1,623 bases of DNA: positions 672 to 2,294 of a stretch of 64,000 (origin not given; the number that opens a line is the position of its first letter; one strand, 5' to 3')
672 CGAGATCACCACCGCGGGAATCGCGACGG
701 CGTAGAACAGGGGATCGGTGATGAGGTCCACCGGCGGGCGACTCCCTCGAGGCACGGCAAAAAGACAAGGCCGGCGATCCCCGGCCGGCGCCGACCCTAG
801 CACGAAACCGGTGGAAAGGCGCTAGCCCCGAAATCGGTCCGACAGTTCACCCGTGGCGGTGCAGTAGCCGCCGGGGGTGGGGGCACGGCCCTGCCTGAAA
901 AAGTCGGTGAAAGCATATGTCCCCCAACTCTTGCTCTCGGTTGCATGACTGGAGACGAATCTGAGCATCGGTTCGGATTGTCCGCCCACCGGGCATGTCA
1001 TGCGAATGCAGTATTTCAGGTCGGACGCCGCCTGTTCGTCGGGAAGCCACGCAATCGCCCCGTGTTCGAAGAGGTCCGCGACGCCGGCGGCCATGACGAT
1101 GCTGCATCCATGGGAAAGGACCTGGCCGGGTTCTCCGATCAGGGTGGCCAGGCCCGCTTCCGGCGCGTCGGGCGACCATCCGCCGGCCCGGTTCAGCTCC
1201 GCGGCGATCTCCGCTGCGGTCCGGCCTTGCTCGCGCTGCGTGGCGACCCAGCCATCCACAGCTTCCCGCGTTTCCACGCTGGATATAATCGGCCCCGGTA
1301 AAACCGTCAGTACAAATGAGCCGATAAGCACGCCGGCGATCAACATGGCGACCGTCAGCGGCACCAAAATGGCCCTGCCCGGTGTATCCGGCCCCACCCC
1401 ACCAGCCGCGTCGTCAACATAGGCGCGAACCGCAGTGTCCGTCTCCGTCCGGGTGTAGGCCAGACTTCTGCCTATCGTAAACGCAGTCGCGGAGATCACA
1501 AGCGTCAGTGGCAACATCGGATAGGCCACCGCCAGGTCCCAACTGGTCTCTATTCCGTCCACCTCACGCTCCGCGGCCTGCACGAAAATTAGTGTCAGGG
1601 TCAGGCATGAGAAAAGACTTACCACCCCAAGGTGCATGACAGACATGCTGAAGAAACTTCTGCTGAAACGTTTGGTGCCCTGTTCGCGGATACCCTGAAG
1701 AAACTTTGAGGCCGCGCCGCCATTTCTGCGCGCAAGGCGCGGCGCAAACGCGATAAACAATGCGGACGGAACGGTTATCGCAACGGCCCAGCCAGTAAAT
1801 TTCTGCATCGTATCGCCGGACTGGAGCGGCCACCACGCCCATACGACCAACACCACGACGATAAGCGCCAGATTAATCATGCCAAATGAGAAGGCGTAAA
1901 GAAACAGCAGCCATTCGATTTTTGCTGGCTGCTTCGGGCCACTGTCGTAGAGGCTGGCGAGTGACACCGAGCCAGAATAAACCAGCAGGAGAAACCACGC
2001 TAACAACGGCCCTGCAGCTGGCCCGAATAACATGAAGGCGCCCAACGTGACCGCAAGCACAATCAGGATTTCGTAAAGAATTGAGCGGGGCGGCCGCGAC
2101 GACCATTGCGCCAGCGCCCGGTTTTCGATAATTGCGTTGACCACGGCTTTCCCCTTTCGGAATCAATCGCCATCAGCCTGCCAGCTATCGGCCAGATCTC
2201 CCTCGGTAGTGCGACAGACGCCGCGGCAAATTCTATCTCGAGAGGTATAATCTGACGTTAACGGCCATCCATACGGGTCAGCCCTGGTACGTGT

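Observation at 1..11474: Locus architecture: two paralogous TauE/SafE exporters bracket a patatin phospholipase and the paralog array, all co-directional, with a divergent Crp/Fnr regulator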

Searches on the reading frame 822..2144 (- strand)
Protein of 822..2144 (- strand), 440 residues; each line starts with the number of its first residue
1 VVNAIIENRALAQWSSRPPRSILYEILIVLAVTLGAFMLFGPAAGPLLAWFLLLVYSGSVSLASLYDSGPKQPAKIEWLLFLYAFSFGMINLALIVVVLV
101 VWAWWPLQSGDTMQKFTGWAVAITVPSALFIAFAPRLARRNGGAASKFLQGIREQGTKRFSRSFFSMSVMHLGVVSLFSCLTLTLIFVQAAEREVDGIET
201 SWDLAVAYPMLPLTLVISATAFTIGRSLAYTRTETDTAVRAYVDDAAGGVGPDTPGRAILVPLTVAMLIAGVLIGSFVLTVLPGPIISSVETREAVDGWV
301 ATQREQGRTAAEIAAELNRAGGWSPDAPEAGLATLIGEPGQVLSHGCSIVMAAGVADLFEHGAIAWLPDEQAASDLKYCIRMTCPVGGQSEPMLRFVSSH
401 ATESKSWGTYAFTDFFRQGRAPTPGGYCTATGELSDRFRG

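Call 5: search_protein_families(library=pfam, proteins=[window:822-2144:-], max_evalue=0.01)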
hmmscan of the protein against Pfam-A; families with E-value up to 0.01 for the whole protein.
window:822-2144:- (440 aa): 0 families

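Call 10: search_protein_families(library=ncbifam, proteins=[window:822-2144:-], max_evalue=0.01)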
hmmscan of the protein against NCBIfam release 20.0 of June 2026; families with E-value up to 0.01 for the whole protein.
window:822-2144:- (440 aa): 0 families

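Call 12: find_homologous_proteins(query=A1)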
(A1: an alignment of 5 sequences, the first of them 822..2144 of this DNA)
Query A1 (5 sequences) (440 aa, profile of the alignment): 13 proteins with E <= 0.001 among 8000 candidates.
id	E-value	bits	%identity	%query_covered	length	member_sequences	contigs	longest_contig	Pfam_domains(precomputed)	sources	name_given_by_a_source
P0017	2.2e-189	648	36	34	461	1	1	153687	-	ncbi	-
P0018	2.3e-164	566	100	100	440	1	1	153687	-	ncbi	-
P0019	2.3e-155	536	34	34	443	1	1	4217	-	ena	-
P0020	2.3e-147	510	35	34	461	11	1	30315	-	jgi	jgi:hypothetical protein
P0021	4.0e-126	440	37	34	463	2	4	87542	-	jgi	jgi:hypothetical protein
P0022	4.3e-123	430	34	35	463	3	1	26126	-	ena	-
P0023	9.1e-107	376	41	73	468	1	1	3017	-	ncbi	-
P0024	5.0e-97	344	38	84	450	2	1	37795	-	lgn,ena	-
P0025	4.4e-92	328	39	84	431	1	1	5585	-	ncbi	-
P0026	2.4e-91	325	41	72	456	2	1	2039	-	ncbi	-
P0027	1.1e-90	323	38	73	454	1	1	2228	-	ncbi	-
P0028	1.2e-76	277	39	71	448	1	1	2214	-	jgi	jgi:hypothetical protein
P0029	4.5e-72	262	38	69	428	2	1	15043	-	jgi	jgi:hypothetical protein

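Call 21: find_encoding_contigs(protein=P0021, flank=10000, max_places=4)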
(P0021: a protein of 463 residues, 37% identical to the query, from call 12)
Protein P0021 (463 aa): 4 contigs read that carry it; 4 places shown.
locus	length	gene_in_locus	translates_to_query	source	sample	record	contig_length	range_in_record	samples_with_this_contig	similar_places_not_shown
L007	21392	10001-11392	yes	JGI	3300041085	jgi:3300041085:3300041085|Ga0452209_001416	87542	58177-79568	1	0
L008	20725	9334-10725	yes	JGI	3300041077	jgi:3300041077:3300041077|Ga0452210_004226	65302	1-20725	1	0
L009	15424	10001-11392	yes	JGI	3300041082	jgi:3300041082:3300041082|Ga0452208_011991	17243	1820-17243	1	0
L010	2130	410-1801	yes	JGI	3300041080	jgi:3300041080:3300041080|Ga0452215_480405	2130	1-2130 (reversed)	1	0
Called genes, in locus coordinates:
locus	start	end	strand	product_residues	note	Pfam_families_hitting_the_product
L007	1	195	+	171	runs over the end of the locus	PF00156:Pribosyltran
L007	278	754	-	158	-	-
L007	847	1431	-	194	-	PF02482:Ribosomal_S30AE, PF00313:CSD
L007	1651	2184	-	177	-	PF00034:Cytochrom_C (faint)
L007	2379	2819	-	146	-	-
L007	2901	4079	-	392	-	PF01425:Amidase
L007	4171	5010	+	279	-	PF00149:Metallophos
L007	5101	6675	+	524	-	PF01019:G_glu_transpept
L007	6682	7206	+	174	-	PF00583:Acetyltransf_1 (weak), PF13673:Acetyltransf_10, PF13508:Acetyltransf_7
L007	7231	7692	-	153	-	PF04945:YHS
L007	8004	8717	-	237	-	PF00027:cNMP_binding, PF13545:HTH_Crp_2, PF00325:Crp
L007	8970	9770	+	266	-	PF01925:TauE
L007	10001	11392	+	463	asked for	-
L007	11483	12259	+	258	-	PF01925:TauE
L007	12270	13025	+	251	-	PF01925:TauE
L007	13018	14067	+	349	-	PF00291:PALP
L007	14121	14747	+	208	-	PF01243:PNPOx_N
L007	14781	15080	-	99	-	-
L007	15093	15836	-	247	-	PF00392:GntR, PF07702:UTRA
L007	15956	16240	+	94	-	-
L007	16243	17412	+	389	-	PF04295:GD_AH_second, PF20629:GD_AH_C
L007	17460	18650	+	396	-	PF02615:Ldh_2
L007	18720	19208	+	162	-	PF00583:Acetyltransf_1, PF13673:Acetyltransf_10, PF13508:Acetyltransf_7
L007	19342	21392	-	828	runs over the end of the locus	-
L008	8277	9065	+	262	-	PF01925:TauE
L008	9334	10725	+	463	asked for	-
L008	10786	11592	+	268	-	PF01925:TauE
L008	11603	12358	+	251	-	PF01925:TauE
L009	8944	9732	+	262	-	PF01925:TauE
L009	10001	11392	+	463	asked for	-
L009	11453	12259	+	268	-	PF01925:TauE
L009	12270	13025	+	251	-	PF01925:TauE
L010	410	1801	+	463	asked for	-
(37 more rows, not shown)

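Call 32: find_encoding_contigs(protein=P0018, flank=10000, max_places=2)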
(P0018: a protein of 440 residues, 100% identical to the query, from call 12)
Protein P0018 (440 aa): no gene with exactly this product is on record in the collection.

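Call 35: find_encoding_contigs(protein=P0029, flank=10000, max_places=3)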
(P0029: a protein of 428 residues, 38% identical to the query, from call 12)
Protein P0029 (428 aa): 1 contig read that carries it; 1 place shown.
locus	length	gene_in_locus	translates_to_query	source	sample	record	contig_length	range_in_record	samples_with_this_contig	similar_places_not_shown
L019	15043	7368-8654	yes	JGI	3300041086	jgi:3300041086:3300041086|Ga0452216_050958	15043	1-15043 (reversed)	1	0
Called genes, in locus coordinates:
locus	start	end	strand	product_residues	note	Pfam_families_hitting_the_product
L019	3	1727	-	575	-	?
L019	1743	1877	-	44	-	-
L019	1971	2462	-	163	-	PF04828:GFA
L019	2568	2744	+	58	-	-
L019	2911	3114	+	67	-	-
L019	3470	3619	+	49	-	-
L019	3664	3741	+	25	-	-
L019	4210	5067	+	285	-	PF24247:DUF7450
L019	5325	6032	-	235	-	PF02915:Rubrerythrin, PF21349:RUBY_RBDX (weak)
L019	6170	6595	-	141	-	-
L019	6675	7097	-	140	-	-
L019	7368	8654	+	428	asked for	-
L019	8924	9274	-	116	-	-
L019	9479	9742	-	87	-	PF07369:DUF1488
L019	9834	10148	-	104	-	PF09538:FYDLN_acid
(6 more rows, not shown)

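Call 50: search_protein_families(library=ncbifam, proteins=[L007:13018-14067:+, L007:15956-16240:+, L007:16243-17412:+, L007:17460-18650:+, L007:8970-9770:+, L007:11483-12259:+, L007:12270-13025:+, L007:14121-14747:+], max_evalue=0.00001)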
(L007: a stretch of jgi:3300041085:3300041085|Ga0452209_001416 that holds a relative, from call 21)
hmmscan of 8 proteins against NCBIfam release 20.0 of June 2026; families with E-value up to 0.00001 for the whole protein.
L007:13018-14067:+ (349 aa): 8 families
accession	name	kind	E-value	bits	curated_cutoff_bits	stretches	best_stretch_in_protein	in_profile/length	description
NF052482.1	sulfolyase_CuyA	equivalog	6.1e-108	360.5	450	1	11-336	6-329/332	D-cysteate sulfo-lyase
TIGR01275.1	ACC_deam_rel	subfamily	8.5e-85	284.9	289.4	1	16-335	3-318/321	pyridoxal phosphate-dependent enzymes, D-cysteine desulfhydrase family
NF003030.0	PRK03910.1-3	equivalog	9.1e-84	281.5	429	1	11-335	13-332/338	D-cysteine desulfhydrase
NF003032.0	PRK03910.1-5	equivalog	1.8e-78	264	469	1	10-335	9-327/330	D-cysteine desulfhydrase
NF052537.1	CoM_syn_XcbE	exception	2.5e-77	260.2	450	1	10-333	5-322/322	coenzyme M biosynthesis enzyme XcbE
NF003029.0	PRK03910.1-1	equivalog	4.9e-77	259.5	610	1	11-335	9-325/328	D-cysteine desulfhydrase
TIGR01274.1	ACC_deam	equivalog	4.5e-70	236.4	392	1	10-335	4-331/337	1-aminocyclopropane-1-carboxylate deaminase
NF010646.0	PRK14045.1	equivalog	1.8e-61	208.2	550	1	11-338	12-325/329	1-aminocyclopropane-1-carboxylate deaminase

L007:15956-16240:+ (94 aa): 1 family
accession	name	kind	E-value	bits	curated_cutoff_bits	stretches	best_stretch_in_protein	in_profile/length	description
TIGR03248.1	galactar-dH20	equivalog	2.1e-10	39.7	730.85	1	33-89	22-78/507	galactarate dehydratase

L007:16243-17412:+ (389 aa): 1 family
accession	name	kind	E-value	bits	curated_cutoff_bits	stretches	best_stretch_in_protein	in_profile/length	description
TIGR03248.1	galactar-dH20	equivalog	6.3e-41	140.4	730.85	1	5-374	106-491/507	galactarate dehydratase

L007:17460-18650:+ (396 aa): 5 families
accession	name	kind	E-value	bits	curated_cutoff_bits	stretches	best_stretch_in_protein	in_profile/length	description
NF040650.1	sulfolac_dhydr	equivalog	8.1e-61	206.1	500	1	66-391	7-327/339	L-sulfolactate dehydrogenase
TIGR03175.1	AllD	equivalog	9.4e-55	186.1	496.2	1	64-390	5-331/349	ureidoglycolate dehydrogenase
NF011599.0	PRK15025.1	equivalog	1.1e-54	186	356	1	66-390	7-331/349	ureidoglycolate dehydrogenase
NF007504.0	PRK10098.1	equivalog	1.8e-44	152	336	1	64-311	9-260/360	malate/lactate/ureidoglycolate dehydrogenase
NF009750.0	PRK13260.1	equivalog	2.5e-36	125.5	316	1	63-391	4-330/332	3-dehydro-L-gulonate 2-dehydrogenase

L007:8970-9770:+ (266 aa): 0 families

L007:11483-12259:+ (258 aa): 0 families

L007:12270-13025:+ (251 aa): 0 families

L007:14121-14747:+ (208 aa): 1 family
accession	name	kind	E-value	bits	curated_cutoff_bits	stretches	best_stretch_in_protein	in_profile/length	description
TIGR04025.1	PPOX_FMN_DR2398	subfamily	5.8e-83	276.9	170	1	14-208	2-197/197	MSMEG_1061 family FMN-dependent PPOX-type flavoprotein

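Call 75: search_protein_families(library=padloc, proteins=[window:822-2144:-], max_evalue=0.01)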
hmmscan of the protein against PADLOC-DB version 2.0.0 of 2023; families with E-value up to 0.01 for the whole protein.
window:822-2144:- (440 aa): 0 families

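Call 76: search_protein_families(library=phrogs, proteins=[window:822-2144:-], max_evalue=0.01)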
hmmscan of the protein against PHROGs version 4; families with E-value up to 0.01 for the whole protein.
window:822-2144:- (440 aa): 0 families
